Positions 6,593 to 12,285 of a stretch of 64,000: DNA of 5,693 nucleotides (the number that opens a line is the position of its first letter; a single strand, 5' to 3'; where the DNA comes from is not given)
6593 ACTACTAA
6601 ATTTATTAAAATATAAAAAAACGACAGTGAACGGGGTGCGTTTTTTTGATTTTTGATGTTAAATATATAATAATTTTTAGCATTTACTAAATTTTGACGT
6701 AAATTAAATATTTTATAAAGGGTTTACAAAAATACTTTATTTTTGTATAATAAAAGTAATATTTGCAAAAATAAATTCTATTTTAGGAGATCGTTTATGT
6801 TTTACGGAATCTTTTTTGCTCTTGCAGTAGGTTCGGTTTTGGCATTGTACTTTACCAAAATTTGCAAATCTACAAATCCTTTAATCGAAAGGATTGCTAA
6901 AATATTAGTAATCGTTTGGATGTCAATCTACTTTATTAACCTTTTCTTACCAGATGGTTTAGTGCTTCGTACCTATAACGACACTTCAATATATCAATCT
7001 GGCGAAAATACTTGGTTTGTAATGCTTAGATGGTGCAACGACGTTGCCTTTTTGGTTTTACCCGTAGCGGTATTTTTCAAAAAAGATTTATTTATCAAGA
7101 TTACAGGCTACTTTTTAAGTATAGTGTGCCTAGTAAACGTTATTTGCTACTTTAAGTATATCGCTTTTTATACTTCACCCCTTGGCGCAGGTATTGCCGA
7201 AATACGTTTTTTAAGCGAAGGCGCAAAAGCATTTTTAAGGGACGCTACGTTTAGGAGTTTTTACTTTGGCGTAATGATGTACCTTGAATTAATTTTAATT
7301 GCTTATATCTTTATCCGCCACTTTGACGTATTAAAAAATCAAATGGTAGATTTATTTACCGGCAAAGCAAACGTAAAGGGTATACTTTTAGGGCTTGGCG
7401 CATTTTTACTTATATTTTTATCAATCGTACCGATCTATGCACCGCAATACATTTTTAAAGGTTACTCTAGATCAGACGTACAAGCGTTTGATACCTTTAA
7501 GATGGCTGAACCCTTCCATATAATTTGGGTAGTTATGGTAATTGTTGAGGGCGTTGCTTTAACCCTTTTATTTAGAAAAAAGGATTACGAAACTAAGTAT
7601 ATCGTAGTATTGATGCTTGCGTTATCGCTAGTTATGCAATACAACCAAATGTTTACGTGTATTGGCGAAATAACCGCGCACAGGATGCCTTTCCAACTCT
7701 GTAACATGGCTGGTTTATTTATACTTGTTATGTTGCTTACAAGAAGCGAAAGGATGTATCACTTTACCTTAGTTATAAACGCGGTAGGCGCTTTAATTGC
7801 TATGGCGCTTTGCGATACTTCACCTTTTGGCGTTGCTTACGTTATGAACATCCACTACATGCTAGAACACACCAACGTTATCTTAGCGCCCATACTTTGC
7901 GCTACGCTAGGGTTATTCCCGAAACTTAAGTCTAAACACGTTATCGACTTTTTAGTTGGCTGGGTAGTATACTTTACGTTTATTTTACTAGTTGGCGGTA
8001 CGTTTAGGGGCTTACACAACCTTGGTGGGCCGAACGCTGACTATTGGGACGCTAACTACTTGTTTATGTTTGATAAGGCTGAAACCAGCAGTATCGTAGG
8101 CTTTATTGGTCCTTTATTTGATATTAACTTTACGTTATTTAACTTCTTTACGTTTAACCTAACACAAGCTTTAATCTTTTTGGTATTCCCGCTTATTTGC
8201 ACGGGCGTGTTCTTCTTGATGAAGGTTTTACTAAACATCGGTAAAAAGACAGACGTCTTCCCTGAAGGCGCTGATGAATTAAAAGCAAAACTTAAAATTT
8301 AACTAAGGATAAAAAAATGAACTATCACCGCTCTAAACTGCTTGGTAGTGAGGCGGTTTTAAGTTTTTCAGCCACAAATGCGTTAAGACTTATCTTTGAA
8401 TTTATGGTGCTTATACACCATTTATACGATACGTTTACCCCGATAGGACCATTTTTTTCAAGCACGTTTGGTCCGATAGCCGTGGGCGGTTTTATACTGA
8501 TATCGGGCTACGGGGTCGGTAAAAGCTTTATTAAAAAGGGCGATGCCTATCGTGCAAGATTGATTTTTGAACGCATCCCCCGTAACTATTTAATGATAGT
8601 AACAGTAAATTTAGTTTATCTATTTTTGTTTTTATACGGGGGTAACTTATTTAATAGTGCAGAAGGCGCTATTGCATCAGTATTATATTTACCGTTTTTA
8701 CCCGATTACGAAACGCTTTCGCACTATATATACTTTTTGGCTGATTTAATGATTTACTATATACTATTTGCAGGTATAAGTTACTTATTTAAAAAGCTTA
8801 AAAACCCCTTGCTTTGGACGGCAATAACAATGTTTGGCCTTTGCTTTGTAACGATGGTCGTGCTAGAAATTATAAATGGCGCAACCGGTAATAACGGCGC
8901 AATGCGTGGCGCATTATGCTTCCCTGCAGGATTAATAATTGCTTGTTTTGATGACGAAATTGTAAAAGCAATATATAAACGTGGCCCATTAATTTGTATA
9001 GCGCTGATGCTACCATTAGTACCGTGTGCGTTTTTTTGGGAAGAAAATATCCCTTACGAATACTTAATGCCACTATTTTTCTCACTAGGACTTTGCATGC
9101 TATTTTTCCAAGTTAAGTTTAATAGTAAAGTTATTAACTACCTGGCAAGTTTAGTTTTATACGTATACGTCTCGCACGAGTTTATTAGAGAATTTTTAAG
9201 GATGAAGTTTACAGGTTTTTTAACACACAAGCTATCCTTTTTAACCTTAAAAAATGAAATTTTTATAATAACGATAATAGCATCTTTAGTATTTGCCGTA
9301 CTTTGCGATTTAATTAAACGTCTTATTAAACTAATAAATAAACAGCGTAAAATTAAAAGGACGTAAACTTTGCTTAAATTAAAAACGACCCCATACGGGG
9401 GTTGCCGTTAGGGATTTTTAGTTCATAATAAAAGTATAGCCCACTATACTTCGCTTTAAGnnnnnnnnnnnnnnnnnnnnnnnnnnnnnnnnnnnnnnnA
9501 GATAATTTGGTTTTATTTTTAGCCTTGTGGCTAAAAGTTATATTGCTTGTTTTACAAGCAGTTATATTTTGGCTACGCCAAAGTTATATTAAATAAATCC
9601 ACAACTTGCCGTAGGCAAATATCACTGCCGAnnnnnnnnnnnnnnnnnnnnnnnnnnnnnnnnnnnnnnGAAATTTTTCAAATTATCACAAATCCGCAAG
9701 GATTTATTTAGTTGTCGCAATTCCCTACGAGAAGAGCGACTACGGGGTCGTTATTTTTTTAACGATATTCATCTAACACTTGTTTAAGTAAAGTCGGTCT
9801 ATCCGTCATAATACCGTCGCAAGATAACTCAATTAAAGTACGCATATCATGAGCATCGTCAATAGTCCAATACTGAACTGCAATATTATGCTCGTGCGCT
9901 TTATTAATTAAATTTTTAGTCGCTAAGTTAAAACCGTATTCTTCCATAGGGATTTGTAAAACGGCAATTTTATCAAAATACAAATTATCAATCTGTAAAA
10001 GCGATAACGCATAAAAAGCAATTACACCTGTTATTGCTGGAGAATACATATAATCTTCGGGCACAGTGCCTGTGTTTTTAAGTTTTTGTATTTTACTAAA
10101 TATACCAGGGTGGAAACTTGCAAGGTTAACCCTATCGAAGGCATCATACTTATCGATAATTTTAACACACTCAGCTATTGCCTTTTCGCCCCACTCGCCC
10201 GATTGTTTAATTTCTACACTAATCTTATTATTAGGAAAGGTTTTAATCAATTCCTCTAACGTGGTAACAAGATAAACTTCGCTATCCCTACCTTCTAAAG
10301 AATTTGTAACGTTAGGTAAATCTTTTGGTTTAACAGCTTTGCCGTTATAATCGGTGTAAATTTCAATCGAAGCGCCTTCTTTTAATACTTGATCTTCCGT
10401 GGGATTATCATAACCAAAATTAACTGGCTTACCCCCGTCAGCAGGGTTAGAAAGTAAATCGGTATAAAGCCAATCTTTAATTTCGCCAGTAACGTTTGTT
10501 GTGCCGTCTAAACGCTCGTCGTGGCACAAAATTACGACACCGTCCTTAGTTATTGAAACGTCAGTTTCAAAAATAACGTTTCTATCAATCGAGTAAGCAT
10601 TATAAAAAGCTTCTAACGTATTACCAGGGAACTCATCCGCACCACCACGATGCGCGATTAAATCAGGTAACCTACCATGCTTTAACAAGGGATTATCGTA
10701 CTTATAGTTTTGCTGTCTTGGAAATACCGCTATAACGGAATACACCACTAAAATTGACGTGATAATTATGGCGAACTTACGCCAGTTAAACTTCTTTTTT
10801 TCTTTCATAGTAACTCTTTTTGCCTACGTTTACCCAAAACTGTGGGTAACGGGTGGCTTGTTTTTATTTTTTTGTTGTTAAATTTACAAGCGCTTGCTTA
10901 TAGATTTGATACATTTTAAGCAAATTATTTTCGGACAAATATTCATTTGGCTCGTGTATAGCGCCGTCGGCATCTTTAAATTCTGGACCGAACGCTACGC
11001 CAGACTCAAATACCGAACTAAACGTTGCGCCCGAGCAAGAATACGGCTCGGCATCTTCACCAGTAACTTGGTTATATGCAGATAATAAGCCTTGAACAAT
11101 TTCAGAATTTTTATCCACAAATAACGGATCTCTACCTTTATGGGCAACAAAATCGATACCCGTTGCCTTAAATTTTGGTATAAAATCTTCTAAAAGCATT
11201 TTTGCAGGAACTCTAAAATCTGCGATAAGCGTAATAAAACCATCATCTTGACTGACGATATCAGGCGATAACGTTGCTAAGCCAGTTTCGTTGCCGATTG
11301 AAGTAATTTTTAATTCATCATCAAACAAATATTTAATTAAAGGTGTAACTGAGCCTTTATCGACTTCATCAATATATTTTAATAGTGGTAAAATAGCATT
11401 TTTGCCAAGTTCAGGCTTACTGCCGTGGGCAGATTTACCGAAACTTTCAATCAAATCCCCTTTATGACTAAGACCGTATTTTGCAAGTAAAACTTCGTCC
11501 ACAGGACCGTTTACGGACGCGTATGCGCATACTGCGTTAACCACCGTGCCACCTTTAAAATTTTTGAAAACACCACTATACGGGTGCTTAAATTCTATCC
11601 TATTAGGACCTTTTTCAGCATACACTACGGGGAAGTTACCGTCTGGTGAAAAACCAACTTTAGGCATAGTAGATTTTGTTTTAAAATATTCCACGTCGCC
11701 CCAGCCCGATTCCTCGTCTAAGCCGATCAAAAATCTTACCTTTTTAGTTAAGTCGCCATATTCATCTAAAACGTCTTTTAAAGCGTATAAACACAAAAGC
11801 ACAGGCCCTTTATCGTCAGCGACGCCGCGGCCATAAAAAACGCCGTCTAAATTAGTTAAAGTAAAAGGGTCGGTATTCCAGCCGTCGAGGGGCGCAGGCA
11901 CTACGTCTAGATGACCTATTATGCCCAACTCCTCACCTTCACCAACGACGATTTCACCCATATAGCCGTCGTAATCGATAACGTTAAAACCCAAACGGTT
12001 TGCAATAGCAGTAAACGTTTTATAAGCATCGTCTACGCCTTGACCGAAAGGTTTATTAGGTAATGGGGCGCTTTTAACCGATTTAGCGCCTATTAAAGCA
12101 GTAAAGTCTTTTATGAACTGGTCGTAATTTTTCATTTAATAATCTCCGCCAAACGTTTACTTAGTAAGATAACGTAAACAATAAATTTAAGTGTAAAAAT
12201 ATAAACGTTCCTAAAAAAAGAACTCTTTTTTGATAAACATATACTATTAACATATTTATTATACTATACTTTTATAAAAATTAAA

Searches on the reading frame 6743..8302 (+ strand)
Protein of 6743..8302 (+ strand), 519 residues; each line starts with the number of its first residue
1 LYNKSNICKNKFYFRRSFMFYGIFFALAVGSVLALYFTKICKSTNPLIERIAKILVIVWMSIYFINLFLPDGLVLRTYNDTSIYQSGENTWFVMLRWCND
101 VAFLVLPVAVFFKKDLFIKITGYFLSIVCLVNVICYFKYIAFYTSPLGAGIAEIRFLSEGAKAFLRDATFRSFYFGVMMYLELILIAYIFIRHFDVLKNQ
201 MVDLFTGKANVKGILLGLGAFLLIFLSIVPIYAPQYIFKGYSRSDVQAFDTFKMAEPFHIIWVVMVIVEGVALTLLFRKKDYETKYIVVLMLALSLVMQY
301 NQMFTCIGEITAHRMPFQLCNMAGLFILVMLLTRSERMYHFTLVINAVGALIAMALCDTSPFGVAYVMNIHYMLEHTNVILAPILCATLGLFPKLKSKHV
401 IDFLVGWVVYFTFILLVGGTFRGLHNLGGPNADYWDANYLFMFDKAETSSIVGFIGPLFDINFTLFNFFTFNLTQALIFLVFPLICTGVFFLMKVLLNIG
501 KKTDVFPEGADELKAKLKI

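Call 60: search_protein_families(library=pfam, max_evalue=0.0001, proteins=[window:6743-8302:+])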
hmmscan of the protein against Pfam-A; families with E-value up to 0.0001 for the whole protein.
window:6743-8302:+ (519 aa): 1 family
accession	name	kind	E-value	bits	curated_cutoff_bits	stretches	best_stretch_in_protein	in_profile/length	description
PF14808.11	TMEM164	-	3.4e-16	59.9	25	1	257-458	4-198/217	TMEM164 family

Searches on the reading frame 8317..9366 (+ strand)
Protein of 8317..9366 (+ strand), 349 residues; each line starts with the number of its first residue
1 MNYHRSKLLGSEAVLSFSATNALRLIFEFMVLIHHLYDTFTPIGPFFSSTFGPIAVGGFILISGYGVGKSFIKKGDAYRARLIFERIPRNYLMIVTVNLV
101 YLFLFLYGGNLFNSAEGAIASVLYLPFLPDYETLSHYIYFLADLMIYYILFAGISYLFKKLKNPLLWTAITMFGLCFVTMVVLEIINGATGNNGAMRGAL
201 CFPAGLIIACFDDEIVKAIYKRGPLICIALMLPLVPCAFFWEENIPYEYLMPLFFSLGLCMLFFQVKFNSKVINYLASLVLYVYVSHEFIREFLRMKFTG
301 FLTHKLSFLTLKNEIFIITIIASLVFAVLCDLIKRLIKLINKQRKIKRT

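Call 60: search_protein_families(library=pfam, max_evalue=0.0001, proteins=[window:8317-9366:+])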
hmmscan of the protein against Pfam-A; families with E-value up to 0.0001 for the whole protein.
window:8317-9366:+ (349 aa): 1 family
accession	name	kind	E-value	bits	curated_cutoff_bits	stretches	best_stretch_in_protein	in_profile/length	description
PF01757.29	Acyl_transf_3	-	2.4e-21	76.6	31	1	21-330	5-324/326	Acyltransferase domain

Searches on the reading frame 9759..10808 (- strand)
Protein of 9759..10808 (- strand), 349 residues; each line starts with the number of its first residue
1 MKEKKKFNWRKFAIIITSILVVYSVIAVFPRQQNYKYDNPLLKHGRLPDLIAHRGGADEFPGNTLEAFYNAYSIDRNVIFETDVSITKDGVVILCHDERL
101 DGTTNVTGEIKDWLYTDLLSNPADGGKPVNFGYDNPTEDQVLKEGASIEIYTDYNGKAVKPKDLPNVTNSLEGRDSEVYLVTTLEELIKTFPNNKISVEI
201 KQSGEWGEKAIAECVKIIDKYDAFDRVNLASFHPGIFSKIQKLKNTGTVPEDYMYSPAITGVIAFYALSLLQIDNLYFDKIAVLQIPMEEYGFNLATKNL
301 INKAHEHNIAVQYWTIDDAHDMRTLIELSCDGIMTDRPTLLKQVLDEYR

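Call 60: search_protein_families(library=pfam, max_evalue=0.0001, proteins=[window:9759-10808:-])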
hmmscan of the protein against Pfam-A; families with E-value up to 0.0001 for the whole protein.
window:9759-10808:- (349 aa): 1 family
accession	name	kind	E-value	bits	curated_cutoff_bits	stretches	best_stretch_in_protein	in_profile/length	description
PF03009.23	GDPD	-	1.4e-35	124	23.6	1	53-339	1-243/244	Glycerophosphoryl diester phosphodiesterase family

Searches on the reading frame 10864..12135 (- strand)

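Call 60: search_protein_families(library=pfam, max_evalue=0.0001, proteins=[window:10864-12135:-])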
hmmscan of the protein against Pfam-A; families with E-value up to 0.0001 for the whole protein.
window:10864-12135:- (423 aa): 1 family
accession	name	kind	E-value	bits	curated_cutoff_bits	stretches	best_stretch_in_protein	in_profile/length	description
PF01546.33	Peptidase_M20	-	1.6e-26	93.9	24.6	1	72-416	2-204/206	Peptidase family M20/M25/M40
